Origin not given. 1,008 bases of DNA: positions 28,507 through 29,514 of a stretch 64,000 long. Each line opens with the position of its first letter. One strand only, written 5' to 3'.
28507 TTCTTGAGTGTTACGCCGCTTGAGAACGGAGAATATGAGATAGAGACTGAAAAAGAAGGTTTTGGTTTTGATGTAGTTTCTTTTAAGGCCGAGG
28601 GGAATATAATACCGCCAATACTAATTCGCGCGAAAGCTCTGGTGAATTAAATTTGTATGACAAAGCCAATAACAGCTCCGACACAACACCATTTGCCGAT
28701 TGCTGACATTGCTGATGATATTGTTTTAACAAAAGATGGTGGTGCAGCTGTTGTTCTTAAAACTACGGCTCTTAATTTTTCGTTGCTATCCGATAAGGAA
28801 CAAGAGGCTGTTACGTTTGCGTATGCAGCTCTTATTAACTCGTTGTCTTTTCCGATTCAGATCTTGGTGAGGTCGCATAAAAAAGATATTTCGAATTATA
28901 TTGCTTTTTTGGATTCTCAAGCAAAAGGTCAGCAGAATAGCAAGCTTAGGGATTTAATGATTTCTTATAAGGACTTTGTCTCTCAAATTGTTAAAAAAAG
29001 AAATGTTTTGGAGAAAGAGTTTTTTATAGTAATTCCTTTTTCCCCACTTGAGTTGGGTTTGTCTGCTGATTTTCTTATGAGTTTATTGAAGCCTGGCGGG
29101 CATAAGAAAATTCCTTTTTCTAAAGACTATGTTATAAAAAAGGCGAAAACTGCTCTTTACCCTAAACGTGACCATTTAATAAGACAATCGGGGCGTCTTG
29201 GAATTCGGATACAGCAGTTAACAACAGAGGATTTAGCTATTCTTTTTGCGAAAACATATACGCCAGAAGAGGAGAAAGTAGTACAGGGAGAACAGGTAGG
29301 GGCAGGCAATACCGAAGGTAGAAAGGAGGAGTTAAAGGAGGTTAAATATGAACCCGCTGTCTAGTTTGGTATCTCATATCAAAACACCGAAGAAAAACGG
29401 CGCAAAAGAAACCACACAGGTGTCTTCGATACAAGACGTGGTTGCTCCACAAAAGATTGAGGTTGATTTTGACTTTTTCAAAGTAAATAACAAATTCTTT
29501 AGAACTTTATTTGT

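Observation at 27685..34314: Type IV secretion/competence-like module with VirB4 split into two overlapping genes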

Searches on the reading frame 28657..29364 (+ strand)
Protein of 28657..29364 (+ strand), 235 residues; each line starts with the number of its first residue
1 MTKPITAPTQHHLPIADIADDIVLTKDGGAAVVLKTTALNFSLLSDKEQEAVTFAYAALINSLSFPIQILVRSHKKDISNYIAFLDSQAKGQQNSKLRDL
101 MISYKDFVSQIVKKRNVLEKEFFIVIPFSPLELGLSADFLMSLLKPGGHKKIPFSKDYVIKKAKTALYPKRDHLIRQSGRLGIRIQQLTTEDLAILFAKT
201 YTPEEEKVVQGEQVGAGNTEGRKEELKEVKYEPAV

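Call 3: search_protein_families(library=pfam, proteins=[window:28657-29364:+], max_evalue=0.01)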
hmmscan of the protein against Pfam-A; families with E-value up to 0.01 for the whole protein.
window:28657-29364:+ (235 aa): 0 families

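Call 4: search_protein_families(library=ncbifam, proteins=[window:28657-29364:+], max_evalue=0.01)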
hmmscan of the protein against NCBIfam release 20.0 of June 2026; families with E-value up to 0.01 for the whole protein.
window:28657-29364:+ (235 aa): 2 families
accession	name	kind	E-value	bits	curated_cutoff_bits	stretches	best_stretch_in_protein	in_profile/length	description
NF041427.1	TrsD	subfamily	6.8e-07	29.3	200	1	15-126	21-142/201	TrsD/TraD family conjugative transfer protein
NF045975.1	VirB4_plasma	equivalog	8.4e-06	23.8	590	1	12-126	107-233/894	Mbov_0397 family ICE element conjugal transfer ATPase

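Call 5: find_homologous_proteins(query=window:28657-29361:+, max_evalue=0.001)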
Query window:28657-29361:+ (235 aa): 1580 proteins with E <= 0.001 among 1942 candidates; the best 120 are listed.
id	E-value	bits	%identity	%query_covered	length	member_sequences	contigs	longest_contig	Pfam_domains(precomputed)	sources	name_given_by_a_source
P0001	1.5e-146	504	100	100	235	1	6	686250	PF26593.2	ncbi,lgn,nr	ncbi:MAG: hypothetical protein HYU80_00405 [Candidatus Blackburnbacteria bacterium]|nr:hypothetical 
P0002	4.0e-90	319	74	85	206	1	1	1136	PF26593.2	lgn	-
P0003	5.5e-88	312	68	91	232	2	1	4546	PF26593.2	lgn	-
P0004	1.6e-86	308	71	87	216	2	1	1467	PF26593.2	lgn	-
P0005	7.6e-86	305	69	90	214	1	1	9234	PF26593.2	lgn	-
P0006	1.0e-85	305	71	86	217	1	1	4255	PF26593.2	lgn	-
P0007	1.5e-83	298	68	86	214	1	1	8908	PF26593.2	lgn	-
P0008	2.9e-83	297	69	86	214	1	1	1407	PF26593.2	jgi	jgi:hypothetical protein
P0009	3.5e-83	297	67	85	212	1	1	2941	PF26593.2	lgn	-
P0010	4.0e-83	296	69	86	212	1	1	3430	PF26593.2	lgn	-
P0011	4.7e-83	296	68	86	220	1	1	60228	PF26593.2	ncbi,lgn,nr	ncbi:MAG: hypothetical protein HY376_04120 [Candidatus Blackburnbacteria bacterium]|nr:hypothetical 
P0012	5.7e-82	293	65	86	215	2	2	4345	PF26593.2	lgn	-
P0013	1.1e-81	292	66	86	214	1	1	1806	PF26593.2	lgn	-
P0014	4.0e-81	290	62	92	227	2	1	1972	PF26593.2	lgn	-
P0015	6.0e-81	289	62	91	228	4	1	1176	PF26593.2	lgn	-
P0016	7.0e-81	289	66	86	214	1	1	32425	PF26593.2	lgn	-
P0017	8.1e-81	289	65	86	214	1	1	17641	PF26593.2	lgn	-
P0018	1.7e-80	288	67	86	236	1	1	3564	PF26593.2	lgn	-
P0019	1.9e-80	288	66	86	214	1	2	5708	PF26593.2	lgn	-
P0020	2.3e-80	287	67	85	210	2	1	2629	PF26593.2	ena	-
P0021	2.5e-80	287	66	86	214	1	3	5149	PF26593.2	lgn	-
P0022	2.6e-80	287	67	87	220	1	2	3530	PF26593.2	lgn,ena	-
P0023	2.8e-80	287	66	85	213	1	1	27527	PF26593.2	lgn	-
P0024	3.0e-80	287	67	86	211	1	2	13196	PF26593.2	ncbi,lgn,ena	ncbi:MAG: hypothetical protein AAB599_02980 [Patescibacteria group bacterium]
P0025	4.8e-80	286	67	87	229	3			PF26593.2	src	-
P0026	5.4e-80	286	62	89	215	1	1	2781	PF26593.2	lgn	-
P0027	6.9e-80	286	66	87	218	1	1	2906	PF26593.2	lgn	-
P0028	7.9e-80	286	65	85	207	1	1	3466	PF26593.2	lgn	-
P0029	9.3e-80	285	64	86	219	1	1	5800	PF26593.2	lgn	-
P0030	1.4e-79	285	62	89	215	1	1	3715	PF26593.2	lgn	-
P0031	1.4e-79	285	62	90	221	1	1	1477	PF26593.2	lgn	-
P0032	1.4e-79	285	68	84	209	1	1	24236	PF26593.2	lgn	-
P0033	1.7e-79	285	66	85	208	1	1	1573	PF26593.2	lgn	-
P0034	2.3e-79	284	64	87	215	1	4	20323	PF26593.2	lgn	-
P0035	2.3e-79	284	65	91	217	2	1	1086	PF26593.2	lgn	-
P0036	2.7e-79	284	64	86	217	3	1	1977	PF26593.2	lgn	-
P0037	2.9e-79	284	64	86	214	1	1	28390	PF26593.2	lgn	-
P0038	3.4e-79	284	61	89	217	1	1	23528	PF26593.2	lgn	-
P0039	6.2e-79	283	62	88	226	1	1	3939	PF26593.2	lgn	-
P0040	6.7e-79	283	62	89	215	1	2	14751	PF26593.2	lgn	-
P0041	7.0e-79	283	62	89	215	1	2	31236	PF26593.2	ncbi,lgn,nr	ncbi:MAG: hypothetical protein HYS83_00065 [Candidatus Blackburnbacteria bacterium]|nr:hypothetical 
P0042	1.1e-78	282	62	89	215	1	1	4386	PF26593.2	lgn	-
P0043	1.1e-78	282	62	89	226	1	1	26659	PF26593.2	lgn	-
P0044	1.4e-78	282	62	89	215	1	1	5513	PF26593.2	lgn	-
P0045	1.4e-78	282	65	86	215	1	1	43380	PF26593.2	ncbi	-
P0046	1.6e-78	281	60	91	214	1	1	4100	PF26593.2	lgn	-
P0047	3.0e-78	281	63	93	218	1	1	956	PF26593.2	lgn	-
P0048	4.2e-78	280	62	86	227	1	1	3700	PF26593.2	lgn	-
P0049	4.3e-78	280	65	86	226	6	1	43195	PF26593.2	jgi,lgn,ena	-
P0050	6.4e-78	279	64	86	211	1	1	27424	PF26593.2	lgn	-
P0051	6.7e-78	279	63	86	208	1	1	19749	PF26593.2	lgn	-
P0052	7.6e-78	279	61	86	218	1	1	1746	PF26593.2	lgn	-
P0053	9.7e-78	279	63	89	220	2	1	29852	PF26593.2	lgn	-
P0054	1.3e-77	278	65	86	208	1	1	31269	PF26593.2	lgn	-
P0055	2.8e-77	277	62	88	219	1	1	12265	PF26593.2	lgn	-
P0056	3.1e-77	277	62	86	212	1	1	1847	PF26593.2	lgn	-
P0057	3.5e-77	277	61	93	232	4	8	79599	PF26593.2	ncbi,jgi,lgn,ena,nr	ncbi:MAG: hypothetical protein UT38_C0003G0025 [Microgenomates group bacterium GW2011_GWA2_39_19]|nr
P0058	3.9e-77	277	60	94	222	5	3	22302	PF26593.2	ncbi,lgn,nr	ncbi:MAG: hypothetical protein HY377_02210 [Candidatus Blackburnbacteria bacterium]|nr:hypothetical 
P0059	4.3e-77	277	65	84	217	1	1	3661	PF26593.2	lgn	-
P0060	4.7e-77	277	59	93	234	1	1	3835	PF26593.2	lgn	-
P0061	4.7e-77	277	61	86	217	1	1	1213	PF26593.2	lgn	-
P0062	5.0e-77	277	63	86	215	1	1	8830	PF26593.2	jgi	jgi:hypothetical protein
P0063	5.1e-77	276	62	86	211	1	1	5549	PF26593.2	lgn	-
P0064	7.0e-77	276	61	86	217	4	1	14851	PF26593.2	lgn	-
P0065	7.1e-77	276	60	88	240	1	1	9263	PF26593.2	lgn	-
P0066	7.2e-77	276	63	86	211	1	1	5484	PF26593.2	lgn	-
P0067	1.0e-76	276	58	92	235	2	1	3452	PF26593.2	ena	-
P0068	1.2e-76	275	61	87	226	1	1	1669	PF26593.2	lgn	-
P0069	1.2e-76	275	63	86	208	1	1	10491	PF26593.2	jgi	jgi:hypothetical protein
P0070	1.2e-76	275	59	96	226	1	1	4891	PF26593.2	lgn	-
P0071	1.5e-76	275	58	95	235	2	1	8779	PF26593.2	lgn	-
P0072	1.7e-76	275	62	87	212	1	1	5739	PF26593.2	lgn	-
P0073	2.3e-76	274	63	84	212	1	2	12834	PF26593.2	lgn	-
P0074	5.1e-76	273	60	87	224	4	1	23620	PF26593.2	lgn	-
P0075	7.0e-76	273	64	84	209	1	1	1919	PF26593.2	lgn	-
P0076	1.4e-75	272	62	84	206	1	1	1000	PF26593.2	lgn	-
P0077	2.1e-75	271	63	84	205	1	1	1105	PF26593.2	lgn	-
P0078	2.7e-75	271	59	90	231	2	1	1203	PF26593.2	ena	-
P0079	3.0e-75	271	61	87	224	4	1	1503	PF26593.2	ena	-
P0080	5.8e-75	270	57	94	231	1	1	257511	PF26593.2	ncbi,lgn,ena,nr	ncbi:MAG: hypothetical protein G01um10145_789 [Microgenomates group bacterium Gr01-1014_5]|nr:MAG: h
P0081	6.4e-75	270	62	86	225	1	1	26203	PF26593.2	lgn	-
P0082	8.6e-75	269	64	83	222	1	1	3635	PF26593.2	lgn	-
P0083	1.2e-74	269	63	83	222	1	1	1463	PF26593.2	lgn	-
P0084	2.1e-74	268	64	85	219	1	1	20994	PF26593.2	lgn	-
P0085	1.1e-73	266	64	83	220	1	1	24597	PF26593.2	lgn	-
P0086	1.2e-73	265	62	84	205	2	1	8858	PF26593.2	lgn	-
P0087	1.2e-73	265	61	91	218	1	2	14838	PF26593.2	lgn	-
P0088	1.3e-73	265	62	84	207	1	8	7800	PF26593.2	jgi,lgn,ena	-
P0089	2.9e-73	264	62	86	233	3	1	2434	PF26593.2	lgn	-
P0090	3.3e-73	264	62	87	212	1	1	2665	PF26593.2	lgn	-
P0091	4.2e-73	264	62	87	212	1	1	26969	PF26593.2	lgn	-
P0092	4.9e-73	263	61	89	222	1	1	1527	PF26593.2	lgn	-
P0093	6.7e-73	263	56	97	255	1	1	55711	PF26593.2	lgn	-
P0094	7.6e-73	263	56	96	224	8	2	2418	PF26593.2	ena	-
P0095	8.4e-73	263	63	86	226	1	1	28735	PF26593.2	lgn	-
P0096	1.6e-72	262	60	86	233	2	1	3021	PF26593.2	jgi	jgi:hypothetical protein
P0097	1.9e-72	262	61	86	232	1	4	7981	PF26593.2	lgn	-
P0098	2.6e-72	261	58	90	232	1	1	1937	PF26593.2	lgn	-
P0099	3.6e-72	261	62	84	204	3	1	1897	PF26593.2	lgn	-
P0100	4.8e-72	260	62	86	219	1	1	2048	PF26593.2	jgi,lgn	-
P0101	5.7e-72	260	69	76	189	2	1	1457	PF26593.2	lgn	-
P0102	7.8e-72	260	57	91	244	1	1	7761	PF26593.2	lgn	-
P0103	1.0e-71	259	58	86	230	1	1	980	PF26593.2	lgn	-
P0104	1.0e-71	259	58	92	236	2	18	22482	PF26593.2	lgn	-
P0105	1.2e-71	259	59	82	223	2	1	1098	PF26593.2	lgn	-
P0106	1.3e-71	259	55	96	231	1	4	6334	PF26593.2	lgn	-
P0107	4.2e-71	257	58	90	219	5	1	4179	PF26593.2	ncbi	-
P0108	6.0e-71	257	60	87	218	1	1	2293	PF26593.2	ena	-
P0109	9.7e-71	256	60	86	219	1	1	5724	PF26593.2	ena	-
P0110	1.1e-70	256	55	94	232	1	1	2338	PF26593.2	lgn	-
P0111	1.4e-70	255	60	84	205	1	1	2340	PF26593.2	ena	-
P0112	1.4e-70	255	58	86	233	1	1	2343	PF26593.2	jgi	jgi:hypothetical protein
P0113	1.5e-70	255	58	90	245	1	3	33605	PF26593.2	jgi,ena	-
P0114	1.5e-70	255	60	86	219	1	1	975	PF26593.2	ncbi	-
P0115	1.6e-70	255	56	90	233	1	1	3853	PF26593.2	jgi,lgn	jgi:hypothetical protein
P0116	1.6e-70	255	63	86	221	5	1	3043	PF26593.2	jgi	-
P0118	2.7e-70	255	59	90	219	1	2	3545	PF26593.2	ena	-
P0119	2.9e-70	254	57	90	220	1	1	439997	PF26593.2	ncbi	-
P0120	3.0e-70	254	60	88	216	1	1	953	PF26593.2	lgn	-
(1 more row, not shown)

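Call 7: search_protein_families(library=pfam, proteins=[window:28657-29361:+, P0057, P0119], max_evalue=10)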
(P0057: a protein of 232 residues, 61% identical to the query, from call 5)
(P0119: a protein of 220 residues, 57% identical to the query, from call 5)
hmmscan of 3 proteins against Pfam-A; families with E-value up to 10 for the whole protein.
window:28657-29361:+ (235 aa): 0 families

P0057 (232 aa): 2 families
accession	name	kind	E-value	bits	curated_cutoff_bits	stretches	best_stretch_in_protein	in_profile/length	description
PF01343.23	Peptidase_S49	-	0.038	14.4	24.9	1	62-127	51-113/154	Peptidase family S49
PF05418.16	Apo-VLDL-II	-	0.19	12.7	23.4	1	155-200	29-74/80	Apovitellenin I (Apo-VLDL-II)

P0119 (220 aa): 0 families

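Call 8: search_solved_structures(query=window:28657-29361:+, max_evalue=10, show_alignments=2)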
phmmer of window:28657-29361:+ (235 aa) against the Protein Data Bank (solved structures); distinct sequences matched with E-value up to 10: 1.
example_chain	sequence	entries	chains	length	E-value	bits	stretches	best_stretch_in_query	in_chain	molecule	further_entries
9k9w_M2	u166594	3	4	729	0.097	15.7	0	68-123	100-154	Glr2806 protein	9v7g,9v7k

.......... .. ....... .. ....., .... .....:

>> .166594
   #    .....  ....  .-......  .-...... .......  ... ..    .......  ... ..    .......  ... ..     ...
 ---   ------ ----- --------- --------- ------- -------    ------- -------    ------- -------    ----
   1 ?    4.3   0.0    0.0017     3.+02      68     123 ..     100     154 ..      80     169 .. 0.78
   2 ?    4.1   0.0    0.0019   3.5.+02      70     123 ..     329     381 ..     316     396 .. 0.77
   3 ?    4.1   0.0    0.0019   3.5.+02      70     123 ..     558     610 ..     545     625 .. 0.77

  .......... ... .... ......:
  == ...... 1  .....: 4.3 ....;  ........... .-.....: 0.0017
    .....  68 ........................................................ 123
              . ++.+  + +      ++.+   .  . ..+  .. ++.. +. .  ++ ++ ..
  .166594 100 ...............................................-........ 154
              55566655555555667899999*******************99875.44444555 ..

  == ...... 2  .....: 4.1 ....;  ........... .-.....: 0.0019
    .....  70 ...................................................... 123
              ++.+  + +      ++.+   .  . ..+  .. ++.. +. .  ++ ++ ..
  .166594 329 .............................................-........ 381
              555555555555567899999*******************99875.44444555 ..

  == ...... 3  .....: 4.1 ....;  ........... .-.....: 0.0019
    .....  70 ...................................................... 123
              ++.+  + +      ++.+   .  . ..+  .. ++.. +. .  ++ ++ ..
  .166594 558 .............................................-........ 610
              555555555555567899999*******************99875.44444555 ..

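Call 18: find_related_loci(query=A1, collection=genome_contigs, flank=6000)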
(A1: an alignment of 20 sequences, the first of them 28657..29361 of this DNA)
Query A1 (235 aa) in genome_contigs; peptide patterns used: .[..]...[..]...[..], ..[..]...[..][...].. (x = any residue, [..] = any of these).
309 stretches matched a pattern; 279 encode a relative of the query (tblastn E <= 1e-3); the best 80 are kept; 80 distinct loci.
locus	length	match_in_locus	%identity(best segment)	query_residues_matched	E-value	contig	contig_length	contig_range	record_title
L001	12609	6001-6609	68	3-201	1e-90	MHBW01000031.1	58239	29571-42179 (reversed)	MAG: Candidatus Blackburnbacteria bacterium RIFCSPHIGHO2_01_FULL_43_15b rifcsphigho2_01_scaffold_703, whole genome shotg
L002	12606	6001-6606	69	4-201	1e-89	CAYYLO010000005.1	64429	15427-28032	MAG TPA_asm: uncultured Gammaproteobacteria bacterium isolate binchicken_co144_799 genome assembly, contig: NODE_1022_le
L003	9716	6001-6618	67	3-203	4e-89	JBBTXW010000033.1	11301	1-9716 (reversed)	MAG: Patescibacteria group bacterium isolate H51-bin053_1 H51_bin053_1_000000000033, whole genome shotgun sequence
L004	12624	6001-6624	62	4-211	2e-87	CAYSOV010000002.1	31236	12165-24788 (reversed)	MAG TPA_asm: uncultured Gammaproteobacteria bacterium isolate binchicken_co110_923 genome assembly, contig: NODE_3253_le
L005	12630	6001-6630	60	6-225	1e-84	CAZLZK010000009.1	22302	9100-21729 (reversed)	MAG TPA_asm: uncultured Gammaproteobacteria bacterium isolate SRP269290_co1_809 genome assembly, contig: NODE_2753_lengt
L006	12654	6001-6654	60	3-221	5e-84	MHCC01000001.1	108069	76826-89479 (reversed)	MAG: Candidatus Blackburnbacteria bacterium RIFCSPLOWO2_01_FULL_40_20 rifcsplowo2_01_scaffold_1032, whole genome shotgun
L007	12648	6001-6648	57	4-224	1e-82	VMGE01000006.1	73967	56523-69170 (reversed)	MAG: Microgenomates group bacterium Gr01-1014_5 G01um10145_scaffold_147, whole genome shotgun sequence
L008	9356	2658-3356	56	3-235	2e-79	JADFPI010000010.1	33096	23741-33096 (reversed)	MAG: Patescibacteria group bacterium isolate B72T1L10 B72T1L10_NODE1475, whole genome shotgun sequence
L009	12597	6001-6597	61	3-204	2e-78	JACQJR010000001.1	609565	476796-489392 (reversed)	MAG: Candidatus Microgenomates bacterium isolate NC_groundwater_1156_Ag_S-0.1um_40_307 S_p1_S3_coassembly_k141_153347, w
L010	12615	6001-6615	57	3-210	1e-77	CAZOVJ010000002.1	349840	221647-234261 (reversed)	MAG TPA_asm: uncultured Gammaproteobacteria bacterium isolate SRP068000_co4_46 genome assembly, contig: NODE_5_length_34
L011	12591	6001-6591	62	4-203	5e-76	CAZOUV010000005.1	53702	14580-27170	MAG TPA_asm: uncultured Gammaproteobacteria bacterium isolate SRP319275_co4_254 genome assembly, contig: NODE_336_length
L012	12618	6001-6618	59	3-212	1e-75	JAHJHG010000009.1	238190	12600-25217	MAG: Patescibacteria group bacterium isolate Modern_marine_planktonic.mb.16 Modern_marine_plan.mb.16_k141_790344, whole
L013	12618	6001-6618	58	4-212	2e-75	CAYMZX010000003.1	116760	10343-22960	MAG TPA_asm: uncultured Gammaproteobacteria bacterium isolate SRP231805_co4_134 genome assembly, contig: k141_188206, wh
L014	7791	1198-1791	58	3-204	4e-75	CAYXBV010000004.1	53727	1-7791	MAG TPA_asm: uncultured Gammaproteobacteria bacterium isolate SRP191223_co1_10 genome assembly, contig: NODE_373_length_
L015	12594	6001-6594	59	3-204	2e-75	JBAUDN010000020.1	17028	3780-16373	MAG: Microgenomates group bacterium isolate MFD13099_ilm_asm_bin3 k127_8244, whole genome shotgun sequence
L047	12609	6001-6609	57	3-208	2e-70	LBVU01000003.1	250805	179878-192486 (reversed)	MAG: Candidatus Woesebacteria bacterium GW2011_GWB1_39_10 UT17_C0003, whole genome shotgun sequence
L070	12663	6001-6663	53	4-227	6e-68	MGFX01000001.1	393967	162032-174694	MAG: Candidatus Woesebacteria bacterium RBG_16_42_24 RBG_16_scaffold_1, whole genome shotgun sequence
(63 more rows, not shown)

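Call 24: predict_structure(alignment_id=A1)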
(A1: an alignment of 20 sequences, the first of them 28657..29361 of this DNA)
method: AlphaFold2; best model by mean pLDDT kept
length: 235 residues; sequences in the alignment: 20
mean_pLDDT: 78.7   pTM: 0.65
mean pLDDT of the five models: 78.7, 76.8, 76.4, 74.1, 71.6
residues with pLDDT >= 90: 96; 70-90: 79; 50-70: 31; < 50: 29
segments of 3 or more residues with pLDDT < 50: 1-3, 7-9, 207-228
pLDDT, mean of each block of 10 residues (from residue 1): 46 83 90 85 81 90 93 79 90 95 88 69 92 76 67 84 96 95 93 89 59 38 45 53
secondary structure, 60 per line:
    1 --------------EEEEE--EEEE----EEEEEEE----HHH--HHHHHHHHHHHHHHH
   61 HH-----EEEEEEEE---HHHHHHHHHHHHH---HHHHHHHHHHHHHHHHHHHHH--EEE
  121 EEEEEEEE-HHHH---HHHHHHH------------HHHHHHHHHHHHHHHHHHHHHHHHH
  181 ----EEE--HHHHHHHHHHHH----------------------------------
elements in order: E15-19 E22-25 E30-36 H46-62 E68-75 H79-91 H95-115 E118-128 H130-133 H137-143 H156-180 E185-187 H190-201

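Call 26: fold_search(model_id=the predicted structure, library=pdb)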
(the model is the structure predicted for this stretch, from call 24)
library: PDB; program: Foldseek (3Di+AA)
matches with E <= 10: 498; with E <= 0.001: 0
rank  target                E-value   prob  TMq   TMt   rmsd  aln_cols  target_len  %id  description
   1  7o42_A                2.0e-03  1.00  0.36  0.11   6.8       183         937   12  TrwK/VirB4unbound trimer of dimers complex (with Hcp1) from the R388 type IV secretion system determined by cryo-EM. (released 2022-06-22)
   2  8rtb_A                2.1e-03  0.99  0.34  0.14   8.5       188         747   11  Extended inner membrane complex (IMC) protomer structure (TrwM/VirB3-TrwK/VirB4-TrwI/VirB6-TrwG/VirB8-TrwE/VirB10) fro (released 2024-06-19)
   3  8rtd_O                2.1e-03  0.99  0.34  0.13   8.5       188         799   11  Stalk-Arches-IMC structure from the fully-assembled R388 type IV secretion system determined by cryo-EM. (released 2024-06-19)
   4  8rtd_T                2.1e-03  0.99  0.34  0.13   8.5       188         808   11  Stalk-Arches-IMC structure from the fully-assembled R388 type IV secretion system determined by cryo-EM. (released 2024-06-19)
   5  7o41_B                7.5e-03  1.00  0.37  0.15   6.3       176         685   12  Hexameric composite model of the Inner Membrane Complex (IMC) with the Arches from the fully-assembled R388 type IV se (released 2022-06-22)
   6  7o42_E                9.0e-03  1.00  0.37  0.11   6.3       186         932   11  TrwK/VirB4unbound trimer of dimers complex (with Hcp1) from the R388 type IV secretion system determined by cryo-EM. (released 2022-06-22)
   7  8rtd_h                1.1e-02  1.00  0.37  0.21   5.8       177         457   12  Stalk-Arches-IMC structure from the fully-assembled R388 type IV secretion system determined by cryo-EM. (released 2024-06-19)
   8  7o43_B                1.5e-02  0.99  0.33  0.12   9.2       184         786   11  TrwK/VirB4unbound dimer complex from R388 type IV secretion system determined by cryo-EM. (released 2022-06-22)
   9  7o43_A                1.6e-02  0.98  0.32  0.12   8.7       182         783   12  TrwK/VirB4unbound dimer complex from R388 type IV secretion system determined by cryo-EM. (released 2022-06-22)
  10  8rtd_V                2.0e-02  0.97  0.34  0.13   7.5       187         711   11  Stalk-Arches-IMC structure from the fully-assembled R388 type IV secretion system determined by cryo-EM. (released 2024-06-19)
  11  8rtd_P                2.2e-02  0.98  0.36  0.13   7.6       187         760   11  Stalk-Arches-IMC structure from the fully-assembled R388 type IV secretion system determined by cryo-EM. (released 2024-06-19)
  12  8rtb_B                3.8e-02  0.96  0.36  0.15   7.6       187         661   11  Extended inner membrane complex (IMC) protomer structure (TrwM/VirB3-TrwK/VirB4-TrwI/VirB6-TrwG/VirB8-TrwE/VirB10) fro (released 2024-06-19)
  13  7o41_A                4.3e-02  0.87  0.34  0.14   7.0       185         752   12  Hexameric composite model of the Inner Membrane Complex (IMC) with the Arches from the fully-assembled R388 type IV se (released 2022-06-22)
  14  8rtd_g                5.1e-02  0.84  0.32  0.12   8.5       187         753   10  Stalk-Arches-IMC structure from the fully-assembled R388 type IV secretion system determined by cryo-EM. (released 2024-06-19)
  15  4wjb_B                8.7e-02  0.35  0.20  0.14   9.7       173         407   13  X-ray crystal structure of a putative amidohydrolase/peptidase from Burkholderia cenocepacia (released 2014-10-08)
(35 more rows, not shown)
